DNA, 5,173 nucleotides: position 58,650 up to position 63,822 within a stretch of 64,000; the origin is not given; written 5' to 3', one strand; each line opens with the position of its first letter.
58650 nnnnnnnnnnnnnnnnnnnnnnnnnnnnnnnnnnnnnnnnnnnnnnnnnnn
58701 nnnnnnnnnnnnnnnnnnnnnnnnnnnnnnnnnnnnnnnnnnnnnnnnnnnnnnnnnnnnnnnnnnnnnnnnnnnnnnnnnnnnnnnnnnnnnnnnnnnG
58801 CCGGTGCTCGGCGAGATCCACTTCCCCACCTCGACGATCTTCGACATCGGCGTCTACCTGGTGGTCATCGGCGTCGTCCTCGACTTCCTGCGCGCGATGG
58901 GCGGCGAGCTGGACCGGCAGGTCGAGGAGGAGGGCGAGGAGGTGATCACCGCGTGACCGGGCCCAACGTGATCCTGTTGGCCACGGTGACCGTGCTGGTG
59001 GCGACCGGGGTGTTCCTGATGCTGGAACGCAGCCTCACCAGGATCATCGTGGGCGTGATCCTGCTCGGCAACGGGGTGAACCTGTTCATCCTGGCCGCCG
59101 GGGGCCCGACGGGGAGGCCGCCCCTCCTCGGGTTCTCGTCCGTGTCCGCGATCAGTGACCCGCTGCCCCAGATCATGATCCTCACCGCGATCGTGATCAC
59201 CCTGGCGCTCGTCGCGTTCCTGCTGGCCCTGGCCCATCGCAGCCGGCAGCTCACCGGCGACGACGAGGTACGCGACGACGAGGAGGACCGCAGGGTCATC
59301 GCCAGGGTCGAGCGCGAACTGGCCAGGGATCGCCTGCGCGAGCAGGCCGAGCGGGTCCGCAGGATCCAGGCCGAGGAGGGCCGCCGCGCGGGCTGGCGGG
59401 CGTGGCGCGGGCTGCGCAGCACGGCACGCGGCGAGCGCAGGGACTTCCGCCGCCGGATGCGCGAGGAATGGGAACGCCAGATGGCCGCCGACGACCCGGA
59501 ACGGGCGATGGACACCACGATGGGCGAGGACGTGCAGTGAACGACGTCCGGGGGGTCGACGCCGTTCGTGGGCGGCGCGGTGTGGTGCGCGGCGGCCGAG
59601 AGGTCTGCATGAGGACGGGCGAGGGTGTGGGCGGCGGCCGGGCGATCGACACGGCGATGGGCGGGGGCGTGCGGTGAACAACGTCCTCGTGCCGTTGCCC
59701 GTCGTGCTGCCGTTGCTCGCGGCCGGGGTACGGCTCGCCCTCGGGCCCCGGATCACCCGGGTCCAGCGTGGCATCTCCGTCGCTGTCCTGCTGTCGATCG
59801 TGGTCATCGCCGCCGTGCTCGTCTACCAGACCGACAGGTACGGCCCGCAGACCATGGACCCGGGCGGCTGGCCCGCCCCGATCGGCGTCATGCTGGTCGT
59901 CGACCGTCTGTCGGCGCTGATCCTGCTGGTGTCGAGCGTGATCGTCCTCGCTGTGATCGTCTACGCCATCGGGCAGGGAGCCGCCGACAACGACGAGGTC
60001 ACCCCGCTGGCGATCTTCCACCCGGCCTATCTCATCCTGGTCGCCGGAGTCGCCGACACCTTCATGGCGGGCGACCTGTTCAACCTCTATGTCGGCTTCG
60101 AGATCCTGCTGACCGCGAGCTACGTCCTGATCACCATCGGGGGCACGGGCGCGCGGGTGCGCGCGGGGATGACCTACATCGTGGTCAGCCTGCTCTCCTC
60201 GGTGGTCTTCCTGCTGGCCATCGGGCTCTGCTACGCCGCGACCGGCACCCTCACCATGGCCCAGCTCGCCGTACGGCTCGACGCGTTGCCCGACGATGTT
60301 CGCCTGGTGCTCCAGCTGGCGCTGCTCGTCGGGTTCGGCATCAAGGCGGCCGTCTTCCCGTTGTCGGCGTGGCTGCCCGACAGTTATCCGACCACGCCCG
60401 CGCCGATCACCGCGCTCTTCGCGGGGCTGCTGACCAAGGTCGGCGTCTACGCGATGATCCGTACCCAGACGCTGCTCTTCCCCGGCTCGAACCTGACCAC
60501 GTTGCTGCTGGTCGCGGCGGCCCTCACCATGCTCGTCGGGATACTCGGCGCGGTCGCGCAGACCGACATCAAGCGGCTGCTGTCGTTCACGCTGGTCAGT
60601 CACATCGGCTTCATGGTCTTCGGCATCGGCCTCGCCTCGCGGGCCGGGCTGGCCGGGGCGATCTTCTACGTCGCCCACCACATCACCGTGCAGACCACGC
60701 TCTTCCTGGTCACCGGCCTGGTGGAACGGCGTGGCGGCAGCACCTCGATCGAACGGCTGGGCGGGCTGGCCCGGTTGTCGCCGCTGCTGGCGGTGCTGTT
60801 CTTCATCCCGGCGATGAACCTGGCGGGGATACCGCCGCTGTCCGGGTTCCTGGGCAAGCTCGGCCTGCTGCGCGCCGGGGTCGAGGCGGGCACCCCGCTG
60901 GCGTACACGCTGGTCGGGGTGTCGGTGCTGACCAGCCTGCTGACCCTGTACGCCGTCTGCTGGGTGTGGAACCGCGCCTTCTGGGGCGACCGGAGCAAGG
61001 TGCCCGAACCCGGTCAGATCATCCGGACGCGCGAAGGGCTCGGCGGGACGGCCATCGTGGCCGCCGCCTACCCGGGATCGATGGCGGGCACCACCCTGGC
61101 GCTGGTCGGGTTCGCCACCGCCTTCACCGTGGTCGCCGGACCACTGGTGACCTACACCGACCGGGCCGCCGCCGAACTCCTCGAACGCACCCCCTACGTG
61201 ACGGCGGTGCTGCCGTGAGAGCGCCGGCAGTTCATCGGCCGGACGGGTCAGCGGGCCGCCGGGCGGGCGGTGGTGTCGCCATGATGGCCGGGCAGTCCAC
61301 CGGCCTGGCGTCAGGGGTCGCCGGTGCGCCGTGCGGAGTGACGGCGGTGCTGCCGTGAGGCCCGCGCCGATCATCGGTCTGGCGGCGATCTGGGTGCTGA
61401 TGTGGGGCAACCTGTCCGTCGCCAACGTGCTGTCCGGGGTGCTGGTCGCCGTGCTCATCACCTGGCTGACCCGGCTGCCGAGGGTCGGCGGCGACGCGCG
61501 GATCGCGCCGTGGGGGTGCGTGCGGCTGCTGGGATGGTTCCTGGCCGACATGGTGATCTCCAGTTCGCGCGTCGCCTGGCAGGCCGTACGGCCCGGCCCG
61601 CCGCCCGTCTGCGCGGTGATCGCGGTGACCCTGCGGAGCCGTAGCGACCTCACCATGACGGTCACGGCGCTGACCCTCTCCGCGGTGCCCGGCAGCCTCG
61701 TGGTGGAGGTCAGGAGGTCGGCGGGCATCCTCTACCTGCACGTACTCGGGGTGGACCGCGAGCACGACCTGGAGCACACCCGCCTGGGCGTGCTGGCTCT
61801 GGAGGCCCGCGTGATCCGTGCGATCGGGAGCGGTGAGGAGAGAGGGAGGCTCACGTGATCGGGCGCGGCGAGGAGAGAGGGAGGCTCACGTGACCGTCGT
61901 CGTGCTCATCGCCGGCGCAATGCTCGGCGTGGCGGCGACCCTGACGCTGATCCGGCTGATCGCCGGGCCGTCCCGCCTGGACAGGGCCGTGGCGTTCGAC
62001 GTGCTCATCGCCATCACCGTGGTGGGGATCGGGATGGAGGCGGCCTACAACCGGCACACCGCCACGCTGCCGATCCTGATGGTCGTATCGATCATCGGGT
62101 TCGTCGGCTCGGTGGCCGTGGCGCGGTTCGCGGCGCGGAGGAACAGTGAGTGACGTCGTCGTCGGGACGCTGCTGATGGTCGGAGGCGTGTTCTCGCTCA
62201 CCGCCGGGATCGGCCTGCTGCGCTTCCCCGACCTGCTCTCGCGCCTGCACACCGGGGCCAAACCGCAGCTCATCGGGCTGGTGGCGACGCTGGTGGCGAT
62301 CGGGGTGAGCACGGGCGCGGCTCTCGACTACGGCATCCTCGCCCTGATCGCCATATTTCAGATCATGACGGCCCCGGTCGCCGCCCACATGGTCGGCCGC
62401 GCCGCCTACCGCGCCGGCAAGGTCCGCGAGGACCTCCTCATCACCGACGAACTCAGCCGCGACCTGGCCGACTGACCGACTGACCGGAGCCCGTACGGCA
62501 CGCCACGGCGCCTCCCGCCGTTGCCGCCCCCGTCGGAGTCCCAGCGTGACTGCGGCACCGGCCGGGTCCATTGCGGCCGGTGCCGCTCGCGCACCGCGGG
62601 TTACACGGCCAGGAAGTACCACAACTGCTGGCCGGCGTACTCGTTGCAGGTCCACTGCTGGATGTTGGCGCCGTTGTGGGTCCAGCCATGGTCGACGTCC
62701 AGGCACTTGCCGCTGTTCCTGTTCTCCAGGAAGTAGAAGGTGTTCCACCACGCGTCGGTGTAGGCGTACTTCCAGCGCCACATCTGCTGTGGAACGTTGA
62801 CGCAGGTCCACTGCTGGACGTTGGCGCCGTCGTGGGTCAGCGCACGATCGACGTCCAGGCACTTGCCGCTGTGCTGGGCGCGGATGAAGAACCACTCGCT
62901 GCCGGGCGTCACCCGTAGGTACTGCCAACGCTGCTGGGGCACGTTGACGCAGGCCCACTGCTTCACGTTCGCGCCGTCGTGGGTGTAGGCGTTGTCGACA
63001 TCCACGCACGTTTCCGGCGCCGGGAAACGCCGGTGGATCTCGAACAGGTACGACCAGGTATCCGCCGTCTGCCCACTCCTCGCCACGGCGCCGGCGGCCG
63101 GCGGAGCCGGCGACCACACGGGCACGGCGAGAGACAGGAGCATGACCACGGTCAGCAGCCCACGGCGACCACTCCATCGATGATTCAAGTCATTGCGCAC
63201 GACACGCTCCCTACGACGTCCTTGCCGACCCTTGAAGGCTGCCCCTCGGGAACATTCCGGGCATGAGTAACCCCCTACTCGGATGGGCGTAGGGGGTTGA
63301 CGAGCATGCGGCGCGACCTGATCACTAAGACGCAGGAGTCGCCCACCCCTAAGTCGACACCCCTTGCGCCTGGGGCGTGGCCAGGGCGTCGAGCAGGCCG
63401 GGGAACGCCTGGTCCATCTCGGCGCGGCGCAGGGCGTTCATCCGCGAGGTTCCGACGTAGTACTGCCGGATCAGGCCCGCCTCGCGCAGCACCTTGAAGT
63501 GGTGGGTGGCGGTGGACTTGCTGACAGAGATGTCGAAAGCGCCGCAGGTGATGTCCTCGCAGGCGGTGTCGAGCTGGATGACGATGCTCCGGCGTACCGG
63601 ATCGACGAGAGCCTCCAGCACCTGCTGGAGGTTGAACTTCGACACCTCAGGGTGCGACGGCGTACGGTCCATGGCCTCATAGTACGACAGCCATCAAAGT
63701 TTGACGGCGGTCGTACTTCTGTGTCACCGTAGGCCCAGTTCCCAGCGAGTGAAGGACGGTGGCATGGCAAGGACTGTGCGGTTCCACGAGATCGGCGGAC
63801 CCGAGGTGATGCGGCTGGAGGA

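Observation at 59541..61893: mrp operon: every C/D, D/E and E/F junction has been tandemly duplicated, leaving coupled mini-ORFs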

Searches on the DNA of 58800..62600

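Call 42: search_rna_families(source=window, start=58800, end=62600, threshold=evalue, max_evalue=1)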
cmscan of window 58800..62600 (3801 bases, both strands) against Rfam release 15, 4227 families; matches with E-value up to 1: 0.
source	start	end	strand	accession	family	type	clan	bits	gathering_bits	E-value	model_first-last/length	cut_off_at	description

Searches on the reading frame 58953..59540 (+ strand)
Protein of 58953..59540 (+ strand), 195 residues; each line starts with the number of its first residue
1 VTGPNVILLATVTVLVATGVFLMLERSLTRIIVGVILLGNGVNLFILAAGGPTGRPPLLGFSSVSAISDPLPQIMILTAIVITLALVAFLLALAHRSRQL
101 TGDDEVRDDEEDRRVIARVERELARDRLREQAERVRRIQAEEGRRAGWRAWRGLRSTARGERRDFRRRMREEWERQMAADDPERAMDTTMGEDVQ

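Call 34: search_protein_families(library=pfam, proteins=[window:58953-59540:+])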
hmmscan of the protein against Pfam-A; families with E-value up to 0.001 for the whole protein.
window:58953-59540:+ (195 aa): 1 family
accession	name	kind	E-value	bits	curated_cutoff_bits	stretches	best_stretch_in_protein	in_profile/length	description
PF00420.29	Oxidored_q2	-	7.1e-20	71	26.1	1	8-107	2-88/95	NADH-ubiquinone/plastoquinone oxidoreductase chain 4L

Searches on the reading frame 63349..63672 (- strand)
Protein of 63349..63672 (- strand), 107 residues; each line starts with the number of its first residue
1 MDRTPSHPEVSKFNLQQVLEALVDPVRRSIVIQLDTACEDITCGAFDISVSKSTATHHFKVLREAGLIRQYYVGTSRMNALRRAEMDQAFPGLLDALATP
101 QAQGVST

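Call 32: find_encoding_contigs(protein=window:63349-63672:-, flank=10000, max_places=2)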
Protein window:63349-63672:- (107 aa): no gene with exactly this product is on record in the collection.
